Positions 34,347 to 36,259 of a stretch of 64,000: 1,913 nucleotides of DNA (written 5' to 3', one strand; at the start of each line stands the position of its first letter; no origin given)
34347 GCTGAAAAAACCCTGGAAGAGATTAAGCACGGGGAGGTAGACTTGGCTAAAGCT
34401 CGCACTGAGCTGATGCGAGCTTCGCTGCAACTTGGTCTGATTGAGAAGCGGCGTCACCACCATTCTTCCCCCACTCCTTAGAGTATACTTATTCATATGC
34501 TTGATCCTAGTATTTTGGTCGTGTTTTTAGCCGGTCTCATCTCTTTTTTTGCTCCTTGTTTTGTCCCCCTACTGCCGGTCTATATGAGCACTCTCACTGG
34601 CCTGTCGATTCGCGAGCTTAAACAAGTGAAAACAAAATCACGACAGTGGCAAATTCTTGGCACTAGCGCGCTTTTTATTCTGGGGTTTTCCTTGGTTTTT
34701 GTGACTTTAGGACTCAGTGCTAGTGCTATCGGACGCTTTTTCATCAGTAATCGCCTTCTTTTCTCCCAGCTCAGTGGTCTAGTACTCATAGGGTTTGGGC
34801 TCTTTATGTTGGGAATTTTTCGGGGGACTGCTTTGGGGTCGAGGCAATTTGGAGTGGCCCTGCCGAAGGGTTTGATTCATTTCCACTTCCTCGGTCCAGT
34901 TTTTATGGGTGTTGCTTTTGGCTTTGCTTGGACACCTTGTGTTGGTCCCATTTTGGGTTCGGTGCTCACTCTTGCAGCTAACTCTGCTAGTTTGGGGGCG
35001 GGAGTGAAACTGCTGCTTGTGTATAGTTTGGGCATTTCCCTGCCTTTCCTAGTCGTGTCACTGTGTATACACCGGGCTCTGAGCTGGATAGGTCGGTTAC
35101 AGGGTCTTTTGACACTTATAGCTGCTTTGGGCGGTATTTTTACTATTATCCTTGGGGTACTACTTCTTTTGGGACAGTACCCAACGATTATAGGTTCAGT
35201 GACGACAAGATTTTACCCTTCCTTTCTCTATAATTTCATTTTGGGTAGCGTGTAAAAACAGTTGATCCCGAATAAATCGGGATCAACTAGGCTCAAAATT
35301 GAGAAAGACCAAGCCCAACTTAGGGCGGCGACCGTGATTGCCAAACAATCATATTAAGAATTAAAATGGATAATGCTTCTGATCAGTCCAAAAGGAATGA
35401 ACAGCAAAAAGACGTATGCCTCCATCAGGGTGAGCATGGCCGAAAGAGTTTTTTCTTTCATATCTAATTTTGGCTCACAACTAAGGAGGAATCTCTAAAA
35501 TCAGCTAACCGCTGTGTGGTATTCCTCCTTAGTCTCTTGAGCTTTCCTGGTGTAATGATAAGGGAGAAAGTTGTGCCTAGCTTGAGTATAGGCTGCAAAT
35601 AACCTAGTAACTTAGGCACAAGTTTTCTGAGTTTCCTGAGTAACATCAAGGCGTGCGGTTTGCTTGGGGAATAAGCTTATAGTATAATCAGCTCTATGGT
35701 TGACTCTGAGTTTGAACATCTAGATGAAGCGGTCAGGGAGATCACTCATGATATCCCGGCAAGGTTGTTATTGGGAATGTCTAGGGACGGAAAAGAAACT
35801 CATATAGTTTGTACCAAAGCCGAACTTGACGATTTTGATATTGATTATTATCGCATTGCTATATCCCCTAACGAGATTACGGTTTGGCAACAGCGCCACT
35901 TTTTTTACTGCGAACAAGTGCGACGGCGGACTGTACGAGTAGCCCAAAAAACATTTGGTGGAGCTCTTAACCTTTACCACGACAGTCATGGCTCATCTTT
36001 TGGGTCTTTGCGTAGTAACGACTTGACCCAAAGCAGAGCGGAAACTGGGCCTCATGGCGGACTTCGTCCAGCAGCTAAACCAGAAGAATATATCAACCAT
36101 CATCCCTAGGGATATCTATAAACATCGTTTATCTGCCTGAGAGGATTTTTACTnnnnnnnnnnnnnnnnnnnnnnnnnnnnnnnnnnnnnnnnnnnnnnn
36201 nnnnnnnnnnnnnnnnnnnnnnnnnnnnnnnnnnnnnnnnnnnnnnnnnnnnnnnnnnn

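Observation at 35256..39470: Accessory block between atp/ccdA and rpoD: 137-aa + 630-aa unknown proteins with a convergent, overlapping wHTH regulator bearing a novel N-terminal domain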

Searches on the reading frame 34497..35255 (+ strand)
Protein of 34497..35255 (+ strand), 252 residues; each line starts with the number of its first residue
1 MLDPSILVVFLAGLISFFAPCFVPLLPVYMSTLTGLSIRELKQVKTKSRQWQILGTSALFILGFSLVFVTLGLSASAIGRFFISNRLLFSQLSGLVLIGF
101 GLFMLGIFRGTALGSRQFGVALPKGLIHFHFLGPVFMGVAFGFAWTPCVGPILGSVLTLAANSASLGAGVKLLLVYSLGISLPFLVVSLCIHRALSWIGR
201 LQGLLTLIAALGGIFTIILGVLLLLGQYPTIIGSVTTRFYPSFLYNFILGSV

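Call 3: search_protein_families(library=pfam, proteins=[window:34497-35255:+], max_evalue=1)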
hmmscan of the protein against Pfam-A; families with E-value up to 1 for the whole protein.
window:34497-35255:+ (252 aa): 1 family
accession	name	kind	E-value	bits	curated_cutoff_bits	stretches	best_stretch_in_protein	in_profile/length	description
PF02683.22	DsbD_TM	-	1e-11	45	27.1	1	6-200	5-194/219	Cytochrome C biogenesis protein transmembrane domain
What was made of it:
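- Checked: They lie between ccdA (34497-35255; DsbD_TM, call 3) and rpoD (39480-40601).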

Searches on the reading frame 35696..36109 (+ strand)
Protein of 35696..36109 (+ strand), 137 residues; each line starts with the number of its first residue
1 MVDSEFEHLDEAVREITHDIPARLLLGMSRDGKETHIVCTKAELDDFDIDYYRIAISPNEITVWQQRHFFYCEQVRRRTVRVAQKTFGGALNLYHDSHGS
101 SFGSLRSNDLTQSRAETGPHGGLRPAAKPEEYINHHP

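Call 3: search_protein_families(library=pfam, proteins=[window:35696-36109:+], max_evalue=1)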
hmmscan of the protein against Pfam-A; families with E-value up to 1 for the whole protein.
window:35696-36109:+ (137 aa): 0 families

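Call 4: search_protein_families(library=ncbifam, proteins=[window:35696-36109:+], max_evalue=1)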
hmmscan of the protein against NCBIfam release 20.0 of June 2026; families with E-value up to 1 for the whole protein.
window:35696-36109:+ (137 aa): 0 families

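Call 5: search_protein_families(library=padloc, proteins=[window:35696-36109:+], max_evalue=1)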
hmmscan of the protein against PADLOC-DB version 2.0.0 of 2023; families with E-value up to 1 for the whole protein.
window:35696-36109:+ (137 aa): 0 families
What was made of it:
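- There are no PADLOC hits (call 5).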

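Call 94: list_cluster_members(proteins=[P0001, P0002, window:35696-36106:+, window:39480-40598:-])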
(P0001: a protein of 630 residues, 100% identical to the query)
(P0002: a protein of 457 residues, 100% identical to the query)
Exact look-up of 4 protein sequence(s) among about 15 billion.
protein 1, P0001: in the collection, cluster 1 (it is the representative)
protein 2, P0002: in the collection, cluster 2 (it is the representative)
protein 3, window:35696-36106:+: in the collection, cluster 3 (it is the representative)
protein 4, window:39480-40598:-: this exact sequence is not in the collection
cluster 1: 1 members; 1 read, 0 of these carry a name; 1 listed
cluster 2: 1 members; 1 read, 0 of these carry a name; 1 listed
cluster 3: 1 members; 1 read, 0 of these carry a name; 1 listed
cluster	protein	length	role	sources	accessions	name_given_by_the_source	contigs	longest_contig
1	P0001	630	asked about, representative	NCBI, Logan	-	-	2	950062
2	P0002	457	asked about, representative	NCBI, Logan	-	-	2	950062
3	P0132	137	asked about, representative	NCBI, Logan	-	-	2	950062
